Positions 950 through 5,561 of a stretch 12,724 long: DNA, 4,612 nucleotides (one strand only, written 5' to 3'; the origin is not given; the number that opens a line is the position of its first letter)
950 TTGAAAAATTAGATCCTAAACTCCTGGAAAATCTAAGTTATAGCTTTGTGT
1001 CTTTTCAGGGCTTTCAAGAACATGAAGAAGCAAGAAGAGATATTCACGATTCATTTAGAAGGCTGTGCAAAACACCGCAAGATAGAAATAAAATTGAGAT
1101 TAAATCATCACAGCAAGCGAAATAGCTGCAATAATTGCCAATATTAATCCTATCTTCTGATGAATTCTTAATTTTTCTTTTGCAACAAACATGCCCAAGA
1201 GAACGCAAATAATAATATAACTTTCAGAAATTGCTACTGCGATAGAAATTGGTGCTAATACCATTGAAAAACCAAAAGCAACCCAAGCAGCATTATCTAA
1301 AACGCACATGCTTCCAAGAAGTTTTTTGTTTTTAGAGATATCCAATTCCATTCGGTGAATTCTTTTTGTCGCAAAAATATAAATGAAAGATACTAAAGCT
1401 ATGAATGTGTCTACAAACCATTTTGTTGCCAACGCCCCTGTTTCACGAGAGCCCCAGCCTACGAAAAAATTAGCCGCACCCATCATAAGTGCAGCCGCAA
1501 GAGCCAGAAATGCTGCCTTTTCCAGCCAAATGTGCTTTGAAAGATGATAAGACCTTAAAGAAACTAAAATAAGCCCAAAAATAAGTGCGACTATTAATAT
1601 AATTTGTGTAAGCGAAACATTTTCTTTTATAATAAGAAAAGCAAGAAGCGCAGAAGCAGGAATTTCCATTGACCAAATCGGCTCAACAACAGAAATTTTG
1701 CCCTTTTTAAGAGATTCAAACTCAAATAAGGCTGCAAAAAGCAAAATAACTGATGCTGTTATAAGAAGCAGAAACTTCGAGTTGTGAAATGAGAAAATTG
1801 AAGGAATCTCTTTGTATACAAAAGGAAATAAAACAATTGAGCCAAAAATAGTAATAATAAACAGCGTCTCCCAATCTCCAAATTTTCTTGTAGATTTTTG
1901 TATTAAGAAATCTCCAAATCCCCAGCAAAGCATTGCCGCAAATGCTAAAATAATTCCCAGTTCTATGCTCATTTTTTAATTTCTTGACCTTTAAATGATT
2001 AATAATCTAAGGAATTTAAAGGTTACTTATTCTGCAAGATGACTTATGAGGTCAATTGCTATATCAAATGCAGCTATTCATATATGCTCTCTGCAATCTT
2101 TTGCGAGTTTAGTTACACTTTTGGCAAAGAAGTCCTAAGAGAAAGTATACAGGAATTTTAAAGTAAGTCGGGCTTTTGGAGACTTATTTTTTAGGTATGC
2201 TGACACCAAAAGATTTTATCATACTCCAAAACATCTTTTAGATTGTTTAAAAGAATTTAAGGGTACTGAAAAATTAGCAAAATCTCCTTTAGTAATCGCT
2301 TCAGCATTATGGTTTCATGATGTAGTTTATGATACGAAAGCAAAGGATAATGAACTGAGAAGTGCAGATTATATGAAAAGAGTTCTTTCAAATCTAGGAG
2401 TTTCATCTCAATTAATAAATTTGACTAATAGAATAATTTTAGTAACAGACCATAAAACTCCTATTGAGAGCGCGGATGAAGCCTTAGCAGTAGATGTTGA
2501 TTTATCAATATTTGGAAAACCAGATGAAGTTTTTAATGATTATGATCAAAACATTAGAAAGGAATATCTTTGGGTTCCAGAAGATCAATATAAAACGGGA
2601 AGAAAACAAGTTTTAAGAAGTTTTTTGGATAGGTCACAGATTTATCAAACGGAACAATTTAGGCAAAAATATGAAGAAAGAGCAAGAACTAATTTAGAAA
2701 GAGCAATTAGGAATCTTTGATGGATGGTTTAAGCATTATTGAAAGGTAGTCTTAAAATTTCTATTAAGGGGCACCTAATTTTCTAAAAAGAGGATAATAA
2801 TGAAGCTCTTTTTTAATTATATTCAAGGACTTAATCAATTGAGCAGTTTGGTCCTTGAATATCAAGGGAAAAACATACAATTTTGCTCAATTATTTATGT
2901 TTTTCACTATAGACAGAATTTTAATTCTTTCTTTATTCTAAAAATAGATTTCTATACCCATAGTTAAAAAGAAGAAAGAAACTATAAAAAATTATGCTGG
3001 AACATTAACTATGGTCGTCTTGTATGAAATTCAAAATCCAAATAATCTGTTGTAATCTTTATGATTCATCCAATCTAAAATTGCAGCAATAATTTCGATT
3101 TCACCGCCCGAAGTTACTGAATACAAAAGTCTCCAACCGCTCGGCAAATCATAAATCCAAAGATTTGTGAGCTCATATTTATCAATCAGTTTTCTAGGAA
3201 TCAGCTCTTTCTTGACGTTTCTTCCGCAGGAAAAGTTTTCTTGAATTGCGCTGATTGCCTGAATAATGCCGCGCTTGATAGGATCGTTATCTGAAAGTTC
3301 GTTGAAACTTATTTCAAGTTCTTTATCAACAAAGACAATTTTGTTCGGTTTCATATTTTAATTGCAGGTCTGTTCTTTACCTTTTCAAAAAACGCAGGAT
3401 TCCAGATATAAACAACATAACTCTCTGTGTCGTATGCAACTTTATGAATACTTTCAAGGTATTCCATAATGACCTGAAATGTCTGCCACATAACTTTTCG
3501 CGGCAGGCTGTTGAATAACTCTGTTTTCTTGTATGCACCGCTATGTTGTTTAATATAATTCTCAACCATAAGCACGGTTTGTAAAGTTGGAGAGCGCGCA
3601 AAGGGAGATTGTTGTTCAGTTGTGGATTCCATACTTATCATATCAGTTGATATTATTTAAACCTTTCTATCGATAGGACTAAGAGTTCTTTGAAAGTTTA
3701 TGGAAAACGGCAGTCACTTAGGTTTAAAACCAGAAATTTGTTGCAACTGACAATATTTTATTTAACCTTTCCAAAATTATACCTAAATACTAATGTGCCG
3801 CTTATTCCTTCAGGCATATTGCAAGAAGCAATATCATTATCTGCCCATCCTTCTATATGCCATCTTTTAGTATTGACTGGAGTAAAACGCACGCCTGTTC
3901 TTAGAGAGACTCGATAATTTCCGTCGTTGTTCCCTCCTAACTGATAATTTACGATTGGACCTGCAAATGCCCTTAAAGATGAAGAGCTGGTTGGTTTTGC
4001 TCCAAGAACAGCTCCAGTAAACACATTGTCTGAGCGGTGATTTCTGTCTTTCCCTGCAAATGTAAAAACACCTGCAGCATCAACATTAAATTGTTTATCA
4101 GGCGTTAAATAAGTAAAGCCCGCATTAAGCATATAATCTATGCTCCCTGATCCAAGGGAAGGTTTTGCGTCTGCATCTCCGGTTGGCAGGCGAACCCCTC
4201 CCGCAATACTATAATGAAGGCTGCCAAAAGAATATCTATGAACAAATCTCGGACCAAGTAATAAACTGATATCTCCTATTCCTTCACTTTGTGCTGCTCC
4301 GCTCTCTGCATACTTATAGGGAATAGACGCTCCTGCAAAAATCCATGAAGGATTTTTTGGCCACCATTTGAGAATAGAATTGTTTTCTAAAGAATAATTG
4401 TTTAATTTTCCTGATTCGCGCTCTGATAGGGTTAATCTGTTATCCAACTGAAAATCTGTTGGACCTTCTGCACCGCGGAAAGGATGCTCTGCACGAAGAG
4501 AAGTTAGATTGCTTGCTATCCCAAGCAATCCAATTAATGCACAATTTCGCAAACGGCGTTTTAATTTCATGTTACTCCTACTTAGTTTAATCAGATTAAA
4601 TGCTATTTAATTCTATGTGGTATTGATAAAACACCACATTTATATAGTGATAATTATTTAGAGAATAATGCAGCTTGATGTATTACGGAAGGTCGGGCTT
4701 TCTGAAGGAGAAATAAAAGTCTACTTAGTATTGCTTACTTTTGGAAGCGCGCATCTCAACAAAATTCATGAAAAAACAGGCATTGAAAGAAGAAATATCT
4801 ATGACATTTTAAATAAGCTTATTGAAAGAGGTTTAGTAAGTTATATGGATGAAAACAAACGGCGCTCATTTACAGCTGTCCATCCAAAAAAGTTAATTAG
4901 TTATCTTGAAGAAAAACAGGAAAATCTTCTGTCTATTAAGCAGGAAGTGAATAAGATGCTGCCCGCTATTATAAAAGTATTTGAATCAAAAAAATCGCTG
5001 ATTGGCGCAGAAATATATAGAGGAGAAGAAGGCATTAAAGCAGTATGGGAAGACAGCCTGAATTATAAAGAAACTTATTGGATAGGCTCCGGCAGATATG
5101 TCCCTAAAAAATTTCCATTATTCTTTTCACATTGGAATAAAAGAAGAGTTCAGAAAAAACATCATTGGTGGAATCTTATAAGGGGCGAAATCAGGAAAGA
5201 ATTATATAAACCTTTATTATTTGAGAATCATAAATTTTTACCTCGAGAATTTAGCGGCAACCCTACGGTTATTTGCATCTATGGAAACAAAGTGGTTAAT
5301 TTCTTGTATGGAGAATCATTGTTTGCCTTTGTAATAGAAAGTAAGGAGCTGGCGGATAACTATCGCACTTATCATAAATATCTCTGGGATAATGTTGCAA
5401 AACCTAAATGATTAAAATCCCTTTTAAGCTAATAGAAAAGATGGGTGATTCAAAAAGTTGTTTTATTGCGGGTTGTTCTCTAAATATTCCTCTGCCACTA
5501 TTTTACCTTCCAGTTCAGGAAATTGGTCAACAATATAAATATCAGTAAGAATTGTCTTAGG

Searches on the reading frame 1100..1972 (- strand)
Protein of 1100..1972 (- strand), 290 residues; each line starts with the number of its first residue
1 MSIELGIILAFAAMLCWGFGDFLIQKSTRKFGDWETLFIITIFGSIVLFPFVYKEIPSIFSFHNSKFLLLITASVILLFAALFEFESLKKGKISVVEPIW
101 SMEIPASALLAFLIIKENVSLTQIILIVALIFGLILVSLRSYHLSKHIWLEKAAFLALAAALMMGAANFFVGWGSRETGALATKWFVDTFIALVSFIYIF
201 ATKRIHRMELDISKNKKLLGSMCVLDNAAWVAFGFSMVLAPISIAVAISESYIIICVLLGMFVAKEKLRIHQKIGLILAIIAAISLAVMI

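Call 10: search_protein_families(library=pfam, proteins=[window:1100-1972:-], max_evalue=0.01)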
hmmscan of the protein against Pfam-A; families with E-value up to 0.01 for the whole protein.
window:1100-1972:- (290 aa): 2 families
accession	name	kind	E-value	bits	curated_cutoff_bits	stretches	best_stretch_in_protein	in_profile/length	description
PF00892.27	EamA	-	1.3e-25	90.7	28.2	2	5-138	2-134/135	EamA-like transporter family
PF05653.20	Mg_trans_NIPA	-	0.0047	16.6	26.2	0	222-286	59-119/295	Magnesium transporter NIPA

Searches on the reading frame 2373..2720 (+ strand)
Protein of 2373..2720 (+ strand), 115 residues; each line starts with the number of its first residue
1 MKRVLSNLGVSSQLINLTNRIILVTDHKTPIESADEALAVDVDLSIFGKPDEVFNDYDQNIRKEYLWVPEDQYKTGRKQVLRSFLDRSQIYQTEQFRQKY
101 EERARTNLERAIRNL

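Call 10: search_protein_families(library=pfam, proteins=[window:2373-2720:+], max_evalue=0.01)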
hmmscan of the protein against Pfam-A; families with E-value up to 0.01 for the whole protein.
window:2373-2720:+ (115 aa): 1 family
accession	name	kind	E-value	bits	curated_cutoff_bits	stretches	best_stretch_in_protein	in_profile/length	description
PF12621.13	PHM7_ext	-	0.0004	20.9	22.1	0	60-81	42-63/92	Extracellular tail, of 10TM putative phosphate transporter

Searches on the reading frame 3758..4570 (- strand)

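Call 10: search_protein_families(library=pfam, proteins=[window:3758-4570:-], max_evalue=0.01)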
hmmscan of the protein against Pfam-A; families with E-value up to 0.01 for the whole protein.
window:3758-4570:- (270 aa): 1 family
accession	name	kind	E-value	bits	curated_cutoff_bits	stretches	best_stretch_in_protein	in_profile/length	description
PF13557.12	Phenol_MetA_deg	-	6.4e-08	33.4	22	1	96-256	68-236/242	Putative MetA-pathway of phenol degradation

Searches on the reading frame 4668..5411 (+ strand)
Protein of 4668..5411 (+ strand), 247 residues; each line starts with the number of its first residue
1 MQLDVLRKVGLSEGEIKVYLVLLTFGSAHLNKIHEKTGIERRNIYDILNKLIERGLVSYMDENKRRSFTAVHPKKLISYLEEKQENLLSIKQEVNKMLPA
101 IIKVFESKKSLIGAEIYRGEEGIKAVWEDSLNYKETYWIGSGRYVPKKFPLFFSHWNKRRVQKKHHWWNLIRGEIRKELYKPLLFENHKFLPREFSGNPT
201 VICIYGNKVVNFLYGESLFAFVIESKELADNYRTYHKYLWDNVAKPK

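Call 10: search_protein_families(library=pfam, proteins=[window:4668-5411:+], max_evalue=0.01)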
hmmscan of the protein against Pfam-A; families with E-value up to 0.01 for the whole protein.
window:4668-5411:+ (247 aa): 4 families
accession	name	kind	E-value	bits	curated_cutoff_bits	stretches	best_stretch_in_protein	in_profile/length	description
PF01978.25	TrmB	-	2.1e-16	59.9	25.6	1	6-73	1-67/68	Sugar-specific transcriptional regulator TrmB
PF05584.17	Sulfolobus_pRN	-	0.00036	21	20.8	1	19-58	10-49/72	Sulfolobus plasmid regulatory protein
PF13730.12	HTH_36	-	0.0048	17.1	25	0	10-57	2-55/55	Helix-turn-helix domain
PF08221.17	HTH_9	-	0.0096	16.5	23.4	0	17-61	17-61/62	RNA polymerase III subunit RPC82 helix-turn-helix domain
